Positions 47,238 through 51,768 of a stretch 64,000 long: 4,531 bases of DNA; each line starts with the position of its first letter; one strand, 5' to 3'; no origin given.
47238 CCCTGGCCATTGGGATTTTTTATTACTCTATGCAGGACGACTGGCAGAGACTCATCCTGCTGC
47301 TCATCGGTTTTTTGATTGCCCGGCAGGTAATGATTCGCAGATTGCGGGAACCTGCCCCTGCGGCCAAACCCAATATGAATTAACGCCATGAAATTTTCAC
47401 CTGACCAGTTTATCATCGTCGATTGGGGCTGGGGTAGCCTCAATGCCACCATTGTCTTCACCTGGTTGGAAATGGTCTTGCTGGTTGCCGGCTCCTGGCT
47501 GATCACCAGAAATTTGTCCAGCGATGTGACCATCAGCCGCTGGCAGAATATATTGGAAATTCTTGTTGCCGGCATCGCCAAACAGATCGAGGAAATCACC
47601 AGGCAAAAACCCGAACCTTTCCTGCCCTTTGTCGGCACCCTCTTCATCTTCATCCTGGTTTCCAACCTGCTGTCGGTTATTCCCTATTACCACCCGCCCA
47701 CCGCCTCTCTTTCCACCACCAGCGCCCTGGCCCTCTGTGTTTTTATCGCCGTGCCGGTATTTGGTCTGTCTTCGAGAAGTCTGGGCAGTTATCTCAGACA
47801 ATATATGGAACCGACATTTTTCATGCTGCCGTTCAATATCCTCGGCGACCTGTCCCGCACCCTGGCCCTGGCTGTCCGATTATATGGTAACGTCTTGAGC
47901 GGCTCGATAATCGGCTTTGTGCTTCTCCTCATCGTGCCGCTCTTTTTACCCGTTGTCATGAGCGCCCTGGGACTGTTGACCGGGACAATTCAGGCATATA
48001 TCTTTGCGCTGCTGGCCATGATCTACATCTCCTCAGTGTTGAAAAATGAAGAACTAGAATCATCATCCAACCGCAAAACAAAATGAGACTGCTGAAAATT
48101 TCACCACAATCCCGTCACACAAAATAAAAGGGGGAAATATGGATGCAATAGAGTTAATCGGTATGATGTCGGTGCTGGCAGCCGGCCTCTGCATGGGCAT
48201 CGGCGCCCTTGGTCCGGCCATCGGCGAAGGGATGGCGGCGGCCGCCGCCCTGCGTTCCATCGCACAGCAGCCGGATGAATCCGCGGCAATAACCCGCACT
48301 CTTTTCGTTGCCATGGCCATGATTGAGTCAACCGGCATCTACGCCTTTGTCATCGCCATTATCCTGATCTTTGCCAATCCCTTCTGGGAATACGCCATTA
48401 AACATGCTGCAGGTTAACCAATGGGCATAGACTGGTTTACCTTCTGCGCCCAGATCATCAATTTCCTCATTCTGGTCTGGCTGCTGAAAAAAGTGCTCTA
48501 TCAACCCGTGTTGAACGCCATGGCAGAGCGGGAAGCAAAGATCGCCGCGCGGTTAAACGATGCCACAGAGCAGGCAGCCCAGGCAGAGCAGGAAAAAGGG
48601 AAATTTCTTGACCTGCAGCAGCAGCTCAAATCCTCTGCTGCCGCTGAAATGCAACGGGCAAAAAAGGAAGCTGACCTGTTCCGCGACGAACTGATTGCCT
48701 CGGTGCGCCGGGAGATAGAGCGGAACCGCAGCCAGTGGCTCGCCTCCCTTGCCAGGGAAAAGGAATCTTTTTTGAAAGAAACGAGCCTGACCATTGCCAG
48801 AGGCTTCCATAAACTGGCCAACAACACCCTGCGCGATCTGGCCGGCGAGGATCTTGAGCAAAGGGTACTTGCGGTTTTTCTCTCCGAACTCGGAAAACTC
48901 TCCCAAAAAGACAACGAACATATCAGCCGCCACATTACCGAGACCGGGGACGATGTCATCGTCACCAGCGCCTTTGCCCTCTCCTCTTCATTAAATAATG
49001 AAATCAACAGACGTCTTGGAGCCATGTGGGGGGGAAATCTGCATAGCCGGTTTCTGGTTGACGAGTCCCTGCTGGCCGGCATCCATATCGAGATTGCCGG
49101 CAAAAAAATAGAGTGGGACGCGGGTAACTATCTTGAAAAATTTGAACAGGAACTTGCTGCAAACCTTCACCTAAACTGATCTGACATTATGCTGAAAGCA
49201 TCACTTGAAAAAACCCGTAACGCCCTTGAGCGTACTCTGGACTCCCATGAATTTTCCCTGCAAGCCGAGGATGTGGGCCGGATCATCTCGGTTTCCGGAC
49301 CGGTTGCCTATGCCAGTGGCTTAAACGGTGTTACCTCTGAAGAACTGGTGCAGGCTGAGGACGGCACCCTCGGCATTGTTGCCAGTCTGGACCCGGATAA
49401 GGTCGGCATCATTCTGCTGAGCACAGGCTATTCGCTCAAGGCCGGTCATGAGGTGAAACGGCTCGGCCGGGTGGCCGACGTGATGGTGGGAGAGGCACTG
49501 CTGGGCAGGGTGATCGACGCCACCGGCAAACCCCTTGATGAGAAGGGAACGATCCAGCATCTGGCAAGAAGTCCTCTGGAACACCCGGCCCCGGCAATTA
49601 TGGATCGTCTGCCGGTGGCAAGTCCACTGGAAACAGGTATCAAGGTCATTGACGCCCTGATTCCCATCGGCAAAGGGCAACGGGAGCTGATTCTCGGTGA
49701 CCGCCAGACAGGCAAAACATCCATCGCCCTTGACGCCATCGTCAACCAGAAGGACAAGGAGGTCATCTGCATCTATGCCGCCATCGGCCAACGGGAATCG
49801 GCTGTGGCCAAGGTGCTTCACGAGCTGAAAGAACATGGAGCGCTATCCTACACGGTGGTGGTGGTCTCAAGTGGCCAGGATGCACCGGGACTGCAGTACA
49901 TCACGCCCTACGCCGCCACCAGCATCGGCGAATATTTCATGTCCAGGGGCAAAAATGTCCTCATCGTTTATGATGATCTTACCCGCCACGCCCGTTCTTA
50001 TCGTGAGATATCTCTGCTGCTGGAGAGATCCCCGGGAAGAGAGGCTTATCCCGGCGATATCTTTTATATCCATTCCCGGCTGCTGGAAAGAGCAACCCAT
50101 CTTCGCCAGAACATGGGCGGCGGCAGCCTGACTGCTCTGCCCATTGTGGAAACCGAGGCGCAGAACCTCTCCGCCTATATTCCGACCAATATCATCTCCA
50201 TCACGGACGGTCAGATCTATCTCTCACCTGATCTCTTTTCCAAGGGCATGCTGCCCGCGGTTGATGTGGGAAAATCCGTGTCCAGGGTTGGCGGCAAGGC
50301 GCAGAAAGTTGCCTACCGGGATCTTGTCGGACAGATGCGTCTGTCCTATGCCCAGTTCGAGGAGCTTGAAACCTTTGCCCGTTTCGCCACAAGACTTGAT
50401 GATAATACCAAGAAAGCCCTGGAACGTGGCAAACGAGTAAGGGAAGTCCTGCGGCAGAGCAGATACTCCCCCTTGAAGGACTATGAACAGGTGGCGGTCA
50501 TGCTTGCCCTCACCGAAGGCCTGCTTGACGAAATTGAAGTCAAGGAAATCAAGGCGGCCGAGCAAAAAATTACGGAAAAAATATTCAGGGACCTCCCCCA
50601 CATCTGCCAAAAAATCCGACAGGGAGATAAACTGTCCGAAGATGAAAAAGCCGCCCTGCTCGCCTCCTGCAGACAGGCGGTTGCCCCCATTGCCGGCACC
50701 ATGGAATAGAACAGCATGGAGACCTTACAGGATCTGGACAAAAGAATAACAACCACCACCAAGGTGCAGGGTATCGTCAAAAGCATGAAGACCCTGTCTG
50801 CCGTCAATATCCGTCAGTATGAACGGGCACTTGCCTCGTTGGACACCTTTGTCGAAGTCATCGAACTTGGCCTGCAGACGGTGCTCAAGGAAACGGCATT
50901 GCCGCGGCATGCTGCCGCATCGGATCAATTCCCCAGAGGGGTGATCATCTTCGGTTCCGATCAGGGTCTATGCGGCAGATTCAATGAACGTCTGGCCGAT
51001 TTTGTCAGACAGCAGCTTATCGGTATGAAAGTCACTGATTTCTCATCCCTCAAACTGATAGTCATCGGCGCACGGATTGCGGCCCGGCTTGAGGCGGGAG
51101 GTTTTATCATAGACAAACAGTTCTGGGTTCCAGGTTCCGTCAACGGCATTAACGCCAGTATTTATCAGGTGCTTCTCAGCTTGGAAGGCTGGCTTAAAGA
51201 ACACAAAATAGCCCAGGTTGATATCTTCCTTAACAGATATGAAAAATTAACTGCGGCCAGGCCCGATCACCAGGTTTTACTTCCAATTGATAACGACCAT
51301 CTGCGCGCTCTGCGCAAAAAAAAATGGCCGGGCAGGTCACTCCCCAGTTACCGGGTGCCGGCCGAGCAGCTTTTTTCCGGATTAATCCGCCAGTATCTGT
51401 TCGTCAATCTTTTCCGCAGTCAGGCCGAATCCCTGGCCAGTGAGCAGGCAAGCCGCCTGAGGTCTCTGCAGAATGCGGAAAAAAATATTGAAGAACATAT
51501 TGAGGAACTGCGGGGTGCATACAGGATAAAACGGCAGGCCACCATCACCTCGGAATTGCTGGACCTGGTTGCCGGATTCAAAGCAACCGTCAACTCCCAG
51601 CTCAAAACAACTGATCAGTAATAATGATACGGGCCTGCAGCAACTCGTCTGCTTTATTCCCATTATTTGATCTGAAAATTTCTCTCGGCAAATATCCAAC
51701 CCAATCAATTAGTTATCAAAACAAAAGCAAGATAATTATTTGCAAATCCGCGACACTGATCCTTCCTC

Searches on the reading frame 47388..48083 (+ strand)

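Call 32: search_protein_families(library=pfam, proteins=[window:47388-48083:+], max_evalue=0.001)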
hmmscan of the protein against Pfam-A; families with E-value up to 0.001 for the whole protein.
window:47388-48083:+ (232 aa): 1 family
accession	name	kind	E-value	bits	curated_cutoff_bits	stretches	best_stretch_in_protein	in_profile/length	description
PF00119.25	ATP-synt_A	-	5.7e-44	151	33.9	1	22-215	1-217/217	ATP synthase A chain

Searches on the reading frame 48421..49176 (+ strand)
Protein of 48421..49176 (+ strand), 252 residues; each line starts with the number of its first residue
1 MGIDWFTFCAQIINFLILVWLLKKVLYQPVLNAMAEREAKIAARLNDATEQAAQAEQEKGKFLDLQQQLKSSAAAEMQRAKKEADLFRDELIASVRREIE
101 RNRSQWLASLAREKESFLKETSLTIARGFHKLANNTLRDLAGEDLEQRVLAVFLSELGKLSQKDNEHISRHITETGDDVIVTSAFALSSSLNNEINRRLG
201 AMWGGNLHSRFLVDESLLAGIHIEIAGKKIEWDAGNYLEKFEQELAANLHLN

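Call 32: search_protein_families(library=pfam, proteins=[window:48421-49176:+], max_evalue=0.001)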
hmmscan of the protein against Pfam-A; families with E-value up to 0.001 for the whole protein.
window:48421-49176:+ (252 aa): 2 families
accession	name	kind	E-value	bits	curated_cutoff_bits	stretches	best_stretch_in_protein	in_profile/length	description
PF00430.23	ATP-synt_B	-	2.3e-15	57.3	28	1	7-119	1-113/132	ATP synthase B/B' CF(0)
PF00213.23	OSCP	-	4.2e-06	27.4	22.3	1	178-245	104-172/172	ATP synthase delta (OSCP) subunit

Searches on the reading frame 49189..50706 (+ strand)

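Call 32: search_protein_families(library=pfam, proteins=[window:49189-50706:+], max_evalue=0.001)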
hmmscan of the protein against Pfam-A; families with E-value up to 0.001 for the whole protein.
window:49189-50706:+ (506 aa): 3 families
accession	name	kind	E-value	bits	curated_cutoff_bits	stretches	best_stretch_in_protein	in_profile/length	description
PF00006.31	ATP-synt_ab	-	1.2e-83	280.4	29.5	1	150-365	1-213/213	ATP synthase alpha/beta family, nucleotide-binding domain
PF00306.32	ATP-synt_ab_C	-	8.4e-36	123.5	27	1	372-495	1-124/126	ATP synthase alpha/beta chain, C terminal domain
PF02874.29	ATP-synt_ab_N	-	4.2e-08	34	20.9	1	28-93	4-69/69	ATP synthase alpha/beta family, beta-barrel domain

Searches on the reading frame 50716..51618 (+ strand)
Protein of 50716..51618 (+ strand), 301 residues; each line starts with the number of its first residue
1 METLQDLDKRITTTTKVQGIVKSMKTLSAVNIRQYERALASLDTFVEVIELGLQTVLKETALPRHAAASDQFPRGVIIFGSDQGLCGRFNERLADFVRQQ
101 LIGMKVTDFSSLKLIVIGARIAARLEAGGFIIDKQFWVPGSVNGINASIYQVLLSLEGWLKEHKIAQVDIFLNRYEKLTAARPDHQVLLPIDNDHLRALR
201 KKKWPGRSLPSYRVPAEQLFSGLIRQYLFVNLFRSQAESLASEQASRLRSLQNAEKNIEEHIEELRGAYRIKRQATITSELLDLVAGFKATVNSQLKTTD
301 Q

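Call 32: search_protein_families(library=pfam, proteins=[window:50716-51618:+], max_evalue=0.001)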
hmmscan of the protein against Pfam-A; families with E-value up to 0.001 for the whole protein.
window:50716-51618:+ (301 aa): 1 family
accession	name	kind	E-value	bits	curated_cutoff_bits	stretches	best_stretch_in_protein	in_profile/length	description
PF00231.24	ATP-synt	-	3.6e-51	175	39.9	1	3-290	1-284/285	ATP synthase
